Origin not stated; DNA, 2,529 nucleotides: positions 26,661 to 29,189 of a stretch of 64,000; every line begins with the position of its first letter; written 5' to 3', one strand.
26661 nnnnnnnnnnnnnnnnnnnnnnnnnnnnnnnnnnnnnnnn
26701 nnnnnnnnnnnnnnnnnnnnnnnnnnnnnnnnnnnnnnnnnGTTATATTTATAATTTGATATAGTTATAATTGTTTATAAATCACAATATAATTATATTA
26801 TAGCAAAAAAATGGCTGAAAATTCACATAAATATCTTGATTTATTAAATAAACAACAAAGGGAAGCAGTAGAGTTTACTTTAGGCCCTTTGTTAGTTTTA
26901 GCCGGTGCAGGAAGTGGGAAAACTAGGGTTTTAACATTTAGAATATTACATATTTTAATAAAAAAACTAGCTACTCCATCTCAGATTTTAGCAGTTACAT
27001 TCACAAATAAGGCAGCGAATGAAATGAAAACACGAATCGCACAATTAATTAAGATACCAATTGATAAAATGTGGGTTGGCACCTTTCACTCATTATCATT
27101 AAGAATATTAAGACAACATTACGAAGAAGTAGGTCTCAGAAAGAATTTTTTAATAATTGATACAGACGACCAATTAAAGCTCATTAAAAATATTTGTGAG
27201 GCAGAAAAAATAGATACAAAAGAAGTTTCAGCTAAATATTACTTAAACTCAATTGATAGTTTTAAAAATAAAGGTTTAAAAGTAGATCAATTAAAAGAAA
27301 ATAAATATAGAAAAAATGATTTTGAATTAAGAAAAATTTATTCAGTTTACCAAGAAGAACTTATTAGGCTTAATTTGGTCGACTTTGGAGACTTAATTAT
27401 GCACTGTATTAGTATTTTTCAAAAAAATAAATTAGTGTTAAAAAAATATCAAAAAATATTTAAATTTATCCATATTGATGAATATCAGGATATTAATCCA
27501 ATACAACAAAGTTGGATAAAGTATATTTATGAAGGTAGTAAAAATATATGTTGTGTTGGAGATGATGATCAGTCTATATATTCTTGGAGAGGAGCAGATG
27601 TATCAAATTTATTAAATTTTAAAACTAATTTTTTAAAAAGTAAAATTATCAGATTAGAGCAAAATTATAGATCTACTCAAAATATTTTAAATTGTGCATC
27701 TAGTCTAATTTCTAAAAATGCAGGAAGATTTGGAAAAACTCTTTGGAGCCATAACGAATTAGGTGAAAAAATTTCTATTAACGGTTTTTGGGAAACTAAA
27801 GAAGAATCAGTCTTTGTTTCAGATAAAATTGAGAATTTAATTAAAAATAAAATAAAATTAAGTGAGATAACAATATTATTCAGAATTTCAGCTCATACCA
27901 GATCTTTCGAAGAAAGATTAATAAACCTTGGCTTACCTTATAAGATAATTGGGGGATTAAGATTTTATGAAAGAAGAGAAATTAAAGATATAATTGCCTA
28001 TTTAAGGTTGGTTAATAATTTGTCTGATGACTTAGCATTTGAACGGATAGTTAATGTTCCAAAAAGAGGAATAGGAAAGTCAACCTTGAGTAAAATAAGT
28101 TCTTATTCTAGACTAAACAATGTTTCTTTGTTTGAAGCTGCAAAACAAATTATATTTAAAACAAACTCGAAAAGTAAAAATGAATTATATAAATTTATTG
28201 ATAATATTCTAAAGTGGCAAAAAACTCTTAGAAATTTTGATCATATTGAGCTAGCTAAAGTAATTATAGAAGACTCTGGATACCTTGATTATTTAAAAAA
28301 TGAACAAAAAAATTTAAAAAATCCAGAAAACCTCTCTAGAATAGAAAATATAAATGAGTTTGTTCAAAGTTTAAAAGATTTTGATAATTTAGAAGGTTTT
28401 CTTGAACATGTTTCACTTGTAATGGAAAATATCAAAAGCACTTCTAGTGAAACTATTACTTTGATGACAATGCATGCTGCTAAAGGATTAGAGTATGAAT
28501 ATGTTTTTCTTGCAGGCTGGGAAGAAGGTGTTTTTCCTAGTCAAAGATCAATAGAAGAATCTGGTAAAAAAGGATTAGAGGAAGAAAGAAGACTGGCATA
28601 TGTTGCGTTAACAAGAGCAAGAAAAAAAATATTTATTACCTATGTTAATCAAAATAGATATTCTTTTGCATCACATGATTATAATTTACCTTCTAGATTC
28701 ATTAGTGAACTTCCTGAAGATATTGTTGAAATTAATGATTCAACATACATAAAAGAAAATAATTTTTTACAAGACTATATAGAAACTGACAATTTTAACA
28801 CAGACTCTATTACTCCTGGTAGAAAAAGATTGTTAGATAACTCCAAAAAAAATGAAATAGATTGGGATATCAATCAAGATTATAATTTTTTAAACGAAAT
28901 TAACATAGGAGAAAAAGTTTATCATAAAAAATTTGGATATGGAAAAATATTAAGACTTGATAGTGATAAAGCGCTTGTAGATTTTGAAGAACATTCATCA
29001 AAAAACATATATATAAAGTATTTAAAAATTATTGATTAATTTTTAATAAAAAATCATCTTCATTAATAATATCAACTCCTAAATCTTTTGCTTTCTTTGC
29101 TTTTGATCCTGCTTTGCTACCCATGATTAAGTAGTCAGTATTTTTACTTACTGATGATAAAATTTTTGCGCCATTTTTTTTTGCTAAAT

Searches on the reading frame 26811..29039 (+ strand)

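Call 6: search_protein_families(library=ncbifam, proteins=[window:26811-29039:+], max_evalue=1e-10)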
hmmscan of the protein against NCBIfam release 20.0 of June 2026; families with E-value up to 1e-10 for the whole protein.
window:26811-29039:+ (742 aa): 13 families
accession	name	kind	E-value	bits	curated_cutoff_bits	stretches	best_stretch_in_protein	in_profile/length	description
TIGR01073.1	pcrA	equivalog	6.9e-225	748.7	911.2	1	9-737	2-721/725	DNA helicase PcrA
NF008743.0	PRK11773.1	equivalog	1.7e-203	677.9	965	1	7-740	5-717/720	DNA helicase II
TIGR01075.1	uvrD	equivalog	1.4e-196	655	1144.45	1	9-739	2-713/715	DNA helicase II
TIGR01074.1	rep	equivalog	2.2e-170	568.2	951.45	1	12-648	2-647/668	DNA helicase Rep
NF008172.0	PRK10919.1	equivalog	2.5e-129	432.5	1168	1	12-642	3-641/673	DNA helicase Rep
NF008276.0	PRK11054.1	equivalog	1.6e-57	195.5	543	3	12-123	197-305/684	DNA helicase IV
TIGR02785.1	addA_Gpos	equivalog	4.1e-50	170.6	707.65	3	120-299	292-479/1234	helicase-exonuclease AddAB subunit AddA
TIGR00609.1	recB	equivalog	1.1e-32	113.1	696.05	1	157-306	307-461/1175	exodeoxyribonuclease V subunit beta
TIGR02784.1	addA_alphas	equivalog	4.7e-31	108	860.75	0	28-78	14-63/1138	double-strand break repair helicase AddA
NF010485.0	PRK13909.1-2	equivalog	9.4e-31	106.8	650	1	30-81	9-59/909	RecB-like helicase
NF010487.0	PRK13909.1-4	equivalog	6.3e-23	81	759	0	31-77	11-56/924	RecB-like helicase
NF041464.1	HelD_BACSU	equivalog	1.2e-13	49.9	419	1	173-371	507-694/779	RNA polymerase recycling motor HelD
NF008128.0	PRK10876.1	equivalog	3.7e-13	48.1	1697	0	172-303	334-464/1181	exodeoxyribonuclease V subunit beta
